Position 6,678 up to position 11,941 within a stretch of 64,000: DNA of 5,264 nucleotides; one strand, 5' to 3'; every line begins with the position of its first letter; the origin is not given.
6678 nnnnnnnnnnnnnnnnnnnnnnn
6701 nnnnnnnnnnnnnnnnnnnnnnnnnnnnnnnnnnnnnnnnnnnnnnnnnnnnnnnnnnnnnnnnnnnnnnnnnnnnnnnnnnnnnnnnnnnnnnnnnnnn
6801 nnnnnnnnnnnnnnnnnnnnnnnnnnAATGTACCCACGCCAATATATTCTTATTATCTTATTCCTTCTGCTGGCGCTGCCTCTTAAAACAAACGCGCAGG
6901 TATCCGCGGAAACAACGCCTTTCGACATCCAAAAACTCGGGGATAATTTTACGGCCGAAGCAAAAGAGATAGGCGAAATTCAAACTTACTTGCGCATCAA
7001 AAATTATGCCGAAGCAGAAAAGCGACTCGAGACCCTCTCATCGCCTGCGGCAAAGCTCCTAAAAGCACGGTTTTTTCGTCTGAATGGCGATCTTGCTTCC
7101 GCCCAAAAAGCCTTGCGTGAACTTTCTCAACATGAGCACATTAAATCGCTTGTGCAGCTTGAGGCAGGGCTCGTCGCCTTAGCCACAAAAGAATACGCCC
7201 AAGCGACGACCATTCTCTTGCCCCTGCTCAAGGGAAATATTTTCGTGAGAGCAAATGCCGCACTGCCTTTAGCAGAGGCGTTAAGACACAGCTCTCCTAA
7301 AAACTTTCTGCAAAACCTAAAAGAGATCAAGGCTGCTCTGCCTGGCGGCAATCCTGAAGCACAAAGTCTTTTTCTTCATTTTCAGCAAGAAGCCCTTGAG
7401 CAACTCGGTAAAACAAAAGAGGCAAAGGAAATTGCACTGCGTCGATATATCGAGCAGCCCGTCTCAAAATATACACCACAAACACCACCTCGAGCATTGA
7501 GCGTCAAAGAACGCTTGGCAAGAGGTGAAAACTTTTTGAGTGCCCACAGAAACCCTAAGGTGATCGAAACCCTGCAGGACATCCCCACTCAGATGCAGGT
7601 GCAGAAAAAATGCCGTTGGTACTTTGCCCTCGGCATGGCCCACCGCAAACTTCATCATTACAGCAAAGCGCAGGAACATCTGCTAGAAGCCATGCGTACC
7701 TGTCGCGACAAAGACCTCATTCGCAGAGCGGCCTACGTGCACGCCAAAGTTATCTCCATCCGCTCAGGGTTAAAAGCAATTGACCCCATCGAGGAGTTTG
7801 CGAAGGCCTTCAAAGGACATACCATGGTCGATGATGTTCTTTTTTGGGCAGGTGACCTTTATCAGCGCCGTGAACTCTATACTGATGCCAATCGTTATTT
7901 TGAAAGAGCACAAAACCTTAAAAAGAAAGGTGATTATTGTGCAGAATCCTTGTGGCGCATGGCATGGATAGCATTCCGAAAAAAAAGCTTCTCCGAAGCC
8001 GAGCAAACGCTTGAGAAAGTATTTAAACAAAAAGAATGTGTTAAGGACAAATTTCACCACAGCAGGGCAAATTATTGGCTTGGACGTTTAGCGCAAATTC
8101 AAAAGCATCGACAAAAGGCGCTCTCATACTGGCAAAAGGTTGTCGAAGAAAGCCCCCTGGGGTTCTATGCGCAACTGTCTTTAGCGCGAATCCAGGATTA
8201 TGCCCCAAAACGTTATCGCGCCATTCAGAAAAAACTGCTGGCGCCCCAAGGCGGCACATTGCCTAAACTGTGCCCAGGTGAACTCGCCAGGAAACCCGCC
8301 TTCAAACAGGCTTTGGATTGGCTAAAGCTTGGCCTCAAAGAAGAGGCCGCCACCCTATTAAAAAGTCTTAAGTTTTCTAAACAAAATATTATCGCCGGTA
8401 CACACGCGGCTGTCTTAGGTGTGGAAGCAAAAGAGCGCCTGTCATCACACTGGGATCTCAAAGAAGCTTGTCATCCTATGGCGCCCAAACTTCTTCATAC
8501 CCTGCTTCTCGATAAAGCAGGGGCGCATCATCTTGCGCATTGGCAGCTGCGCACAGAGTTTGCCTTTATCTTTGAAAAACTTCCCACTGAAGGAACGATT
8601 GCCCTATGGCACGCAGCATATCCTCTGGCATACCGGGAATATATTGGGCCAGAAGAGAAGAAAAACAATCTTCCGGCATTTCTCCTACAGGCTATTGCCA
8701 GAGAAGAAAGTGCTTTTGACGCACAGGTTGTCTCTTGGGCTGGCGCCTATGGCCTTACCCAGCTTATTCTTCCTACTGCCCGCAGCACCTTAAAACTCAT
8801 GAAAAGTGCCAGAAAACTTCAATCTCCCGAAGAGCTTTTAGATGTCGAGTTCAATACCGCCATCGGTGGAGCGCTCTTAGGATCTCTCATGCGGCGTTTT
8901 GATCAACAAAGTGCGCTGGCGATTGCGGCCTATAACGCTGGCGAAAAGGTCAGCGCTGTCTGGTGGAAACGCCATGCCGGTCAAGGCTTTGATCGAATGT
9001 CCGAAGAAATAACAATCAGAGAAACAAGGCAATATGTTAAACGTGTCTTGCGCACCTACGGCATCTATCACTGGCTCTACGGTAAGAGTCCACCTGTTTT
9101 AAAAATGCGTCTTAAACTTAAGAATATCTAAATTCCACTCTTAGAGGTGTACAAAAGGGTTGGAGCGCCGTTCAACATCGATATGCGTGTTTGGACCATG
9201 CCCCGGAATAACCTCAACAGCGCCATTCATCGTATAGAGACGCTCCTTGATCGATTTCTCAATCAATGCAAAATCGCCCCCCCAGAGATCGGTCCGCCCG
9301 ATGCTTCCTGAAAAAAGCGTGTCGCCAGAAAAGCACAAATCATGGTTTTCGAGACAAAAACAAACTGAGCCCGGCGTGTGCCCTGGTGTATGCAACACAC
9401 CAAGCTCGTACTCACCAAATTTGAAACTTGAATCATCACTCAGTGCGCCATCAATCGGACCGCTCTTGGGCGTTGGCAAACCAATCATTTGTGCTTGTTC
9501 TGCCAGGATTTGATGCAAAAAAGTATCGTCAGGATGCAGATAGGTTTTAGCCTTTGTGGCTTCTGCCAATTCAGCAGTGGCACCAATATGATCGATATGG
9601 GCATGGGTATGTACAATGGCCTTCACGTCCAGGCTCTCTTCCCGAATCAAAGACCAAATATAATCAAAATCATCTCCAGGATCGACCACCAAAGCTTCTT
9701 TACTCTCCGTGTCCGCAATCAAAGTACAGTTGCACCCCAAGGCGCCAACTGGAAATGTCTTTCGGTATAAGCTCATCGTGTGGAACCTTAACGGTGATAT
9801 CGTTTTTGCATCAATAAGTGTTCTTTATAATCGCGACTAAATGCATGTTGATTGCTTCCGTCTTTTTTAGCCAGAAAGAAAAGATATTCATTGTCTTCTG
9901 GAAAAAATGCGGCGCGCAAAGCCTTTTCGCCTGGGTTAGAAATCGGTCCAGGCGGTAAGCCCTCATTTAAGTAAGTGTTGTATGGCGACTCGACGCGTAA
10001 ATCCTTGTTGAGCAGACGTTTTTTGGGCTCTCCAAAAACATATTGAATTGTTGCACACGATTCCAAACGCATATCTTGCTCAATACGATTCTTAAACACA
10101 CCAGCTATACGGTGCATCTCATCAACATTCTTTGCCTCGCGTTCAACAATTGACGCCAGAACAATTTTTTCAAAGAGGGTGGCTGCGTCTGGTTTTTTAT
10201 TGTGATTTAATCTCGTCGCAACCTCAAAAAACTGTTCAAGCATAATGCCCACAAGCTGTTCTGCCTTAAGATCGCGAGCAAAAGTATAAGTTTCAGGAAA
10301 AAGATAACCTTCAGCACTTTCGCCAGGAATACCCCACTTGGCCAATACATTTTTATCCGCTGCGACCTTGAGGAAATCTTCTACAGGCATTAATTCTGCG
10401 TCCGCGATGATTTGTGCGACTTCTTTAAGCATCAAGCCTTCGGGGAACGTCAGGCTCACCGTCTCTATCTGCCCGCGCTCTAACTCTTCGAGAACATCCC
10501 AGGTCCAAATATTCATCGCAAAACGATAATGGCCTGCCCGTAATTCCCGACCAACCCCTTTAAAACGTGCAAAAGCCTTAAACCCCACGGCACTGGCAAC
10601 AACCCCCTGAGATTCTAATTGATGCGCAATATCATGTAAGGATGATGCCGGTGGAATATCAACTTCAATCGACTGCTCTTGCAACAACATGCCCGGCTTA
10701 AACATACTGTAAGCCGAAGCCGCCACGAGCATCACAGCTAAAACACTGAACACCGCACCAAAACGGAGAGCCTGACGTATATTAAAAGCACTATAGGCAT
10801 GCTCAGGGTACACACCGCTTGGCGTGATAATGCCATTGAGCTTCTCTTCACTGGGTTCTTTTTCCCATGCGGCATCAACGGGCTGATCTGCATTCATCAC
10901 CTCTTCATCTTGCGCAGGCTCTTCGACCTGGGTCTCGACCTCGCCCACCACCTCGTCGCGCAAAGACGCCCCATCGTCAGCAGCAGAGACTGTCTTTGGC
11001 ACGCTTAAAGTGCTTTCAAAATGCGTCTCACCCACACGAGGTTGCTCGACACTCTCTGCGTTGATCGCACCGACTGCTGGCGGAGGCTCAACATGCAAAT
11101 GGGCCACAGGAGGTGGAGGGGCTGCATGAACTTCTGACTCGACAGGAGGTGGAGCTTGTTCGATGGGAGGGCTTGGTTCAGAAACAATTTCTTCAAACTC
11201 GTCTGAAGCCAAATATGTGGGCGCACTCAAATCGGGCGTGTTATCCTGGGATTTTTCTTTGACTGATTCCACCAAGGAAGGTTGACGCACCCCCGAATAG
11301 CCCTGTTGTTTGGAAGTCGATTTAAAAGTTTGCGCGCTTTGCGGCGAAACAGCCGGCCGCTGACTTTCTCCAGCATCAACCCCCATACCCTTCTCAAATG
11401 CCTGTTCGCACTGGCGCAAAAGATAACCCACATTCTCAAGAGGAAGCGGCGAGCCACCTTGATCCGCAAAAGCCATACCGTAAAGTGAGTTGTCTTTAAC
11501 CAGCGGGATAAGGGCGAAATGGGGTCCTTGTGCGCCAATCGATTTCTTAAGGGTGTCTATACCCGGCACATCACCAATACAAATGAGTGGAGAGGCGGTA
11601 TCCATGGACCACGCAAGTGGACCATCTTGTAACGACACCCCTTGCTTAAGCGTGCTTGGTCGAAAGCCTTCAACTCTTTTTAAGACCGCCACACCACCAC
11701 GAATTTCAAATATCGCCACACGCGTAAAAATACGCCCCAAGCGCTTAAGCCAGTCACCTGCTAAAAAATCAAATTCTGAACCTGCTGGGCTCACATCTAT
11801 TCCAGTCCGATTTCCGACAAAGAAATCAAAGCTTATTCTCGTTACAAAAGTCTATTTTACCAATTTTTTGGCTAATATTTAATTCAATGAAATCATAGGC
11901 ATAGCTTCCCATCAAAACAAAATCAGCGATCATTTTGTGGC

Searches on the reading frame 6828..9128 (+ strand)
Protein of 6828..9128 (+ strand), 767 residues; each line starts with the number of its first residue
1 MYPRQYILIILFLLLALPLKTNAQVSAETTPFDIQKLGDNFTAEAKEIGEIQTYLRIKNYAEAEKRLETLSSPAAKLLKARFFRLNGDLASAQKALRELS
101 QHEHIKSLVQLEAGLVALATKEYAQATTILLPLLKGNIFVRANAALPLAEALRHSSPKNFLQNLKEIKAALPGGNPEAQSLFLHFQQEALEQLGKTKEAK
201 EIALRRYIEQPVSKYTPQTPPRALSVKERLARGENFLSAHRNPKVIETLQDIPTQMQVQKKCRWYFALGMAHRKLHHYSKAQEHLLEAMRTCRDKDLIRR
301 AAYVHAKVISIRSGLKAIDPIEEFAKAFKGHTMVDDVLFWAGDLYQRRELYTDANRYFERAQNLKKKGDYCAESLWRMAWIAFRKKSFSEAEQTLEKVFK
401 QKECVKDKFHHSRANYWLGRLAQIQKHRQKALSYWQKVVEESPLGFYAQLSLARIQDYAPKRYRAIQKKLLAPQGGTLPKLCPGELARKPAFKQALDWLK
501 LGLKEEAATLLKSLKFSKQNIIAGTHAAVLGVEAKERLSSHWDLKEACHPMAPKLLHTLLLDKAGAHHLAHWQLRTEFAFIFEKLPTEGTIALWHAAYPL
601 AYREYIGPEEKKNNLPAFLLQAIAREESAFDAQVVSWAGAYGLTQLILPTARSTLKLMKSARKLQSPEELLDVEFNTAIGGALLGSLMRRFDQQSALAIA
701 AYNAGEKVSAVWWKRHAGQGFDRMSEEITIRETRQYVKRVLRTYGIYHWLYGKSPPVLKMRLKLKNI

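Call 89: search_protein_families(library=pfam, proteins=[window:6828-9128:+], max_evalue=0.0001)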
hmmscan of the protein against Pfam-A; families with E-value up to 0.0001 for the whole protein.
window:6828-9128:+ (767 aa): 4 families
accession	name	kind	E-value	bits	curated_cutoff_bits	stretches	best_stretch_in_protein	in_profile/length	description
PF01464.25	SLT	-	3.4e-21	75.4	21.3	1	605-717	2-109/117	Transglycosylase SLT domain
PF07719.23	TPR_2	-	4.1e-10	39.4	27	0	264-290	3-29/34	Tetratricopeptide repeat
PF13424.12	TPR_12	-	2.7e-08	34.3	30.1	0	341-399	9-72/77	Tetratricopeptide repeat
PF13181.12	TPR_8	-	3.4e-06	27.2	25.7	0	372-400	1-29/34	Tetratricopeptide repeat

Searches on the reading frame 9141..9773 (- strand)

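Call 89: search_protein_families(library=pfam, proteins=[window:9141-9773:-], max_evalue=0.0001)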
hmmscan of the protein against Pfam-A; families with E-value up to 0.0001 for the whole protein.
window:9141-9773:- (210 aa): 2 families
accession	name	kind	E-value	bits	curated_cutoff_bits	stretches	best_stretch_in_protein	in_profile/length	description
PF00753.33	Lactamase_B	-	1.4e-33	116.9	22.7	1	10-188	2-191/196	Metallo-beta-lactamase superfamily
PF12706.13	Lactamase_B_2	-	5.8e-07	29.8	27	1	43-172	24-163/200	Beta-lactamase superfamily domain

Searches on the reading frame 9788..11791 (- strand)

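Call 89: search_protein_families(library=pfam, proteins=[window:9788-11791:-], max_evalue=0.0001)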
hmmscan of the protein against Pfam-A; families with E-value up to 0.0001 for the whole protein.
window:9788-11791:- (667 aa): 1 family
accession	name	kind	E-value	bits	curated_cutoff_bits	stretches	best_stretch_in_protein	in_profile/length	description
PF02618.21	YceG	-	6.4e-80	269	32.4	1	377-660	1-271/275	YceG-like family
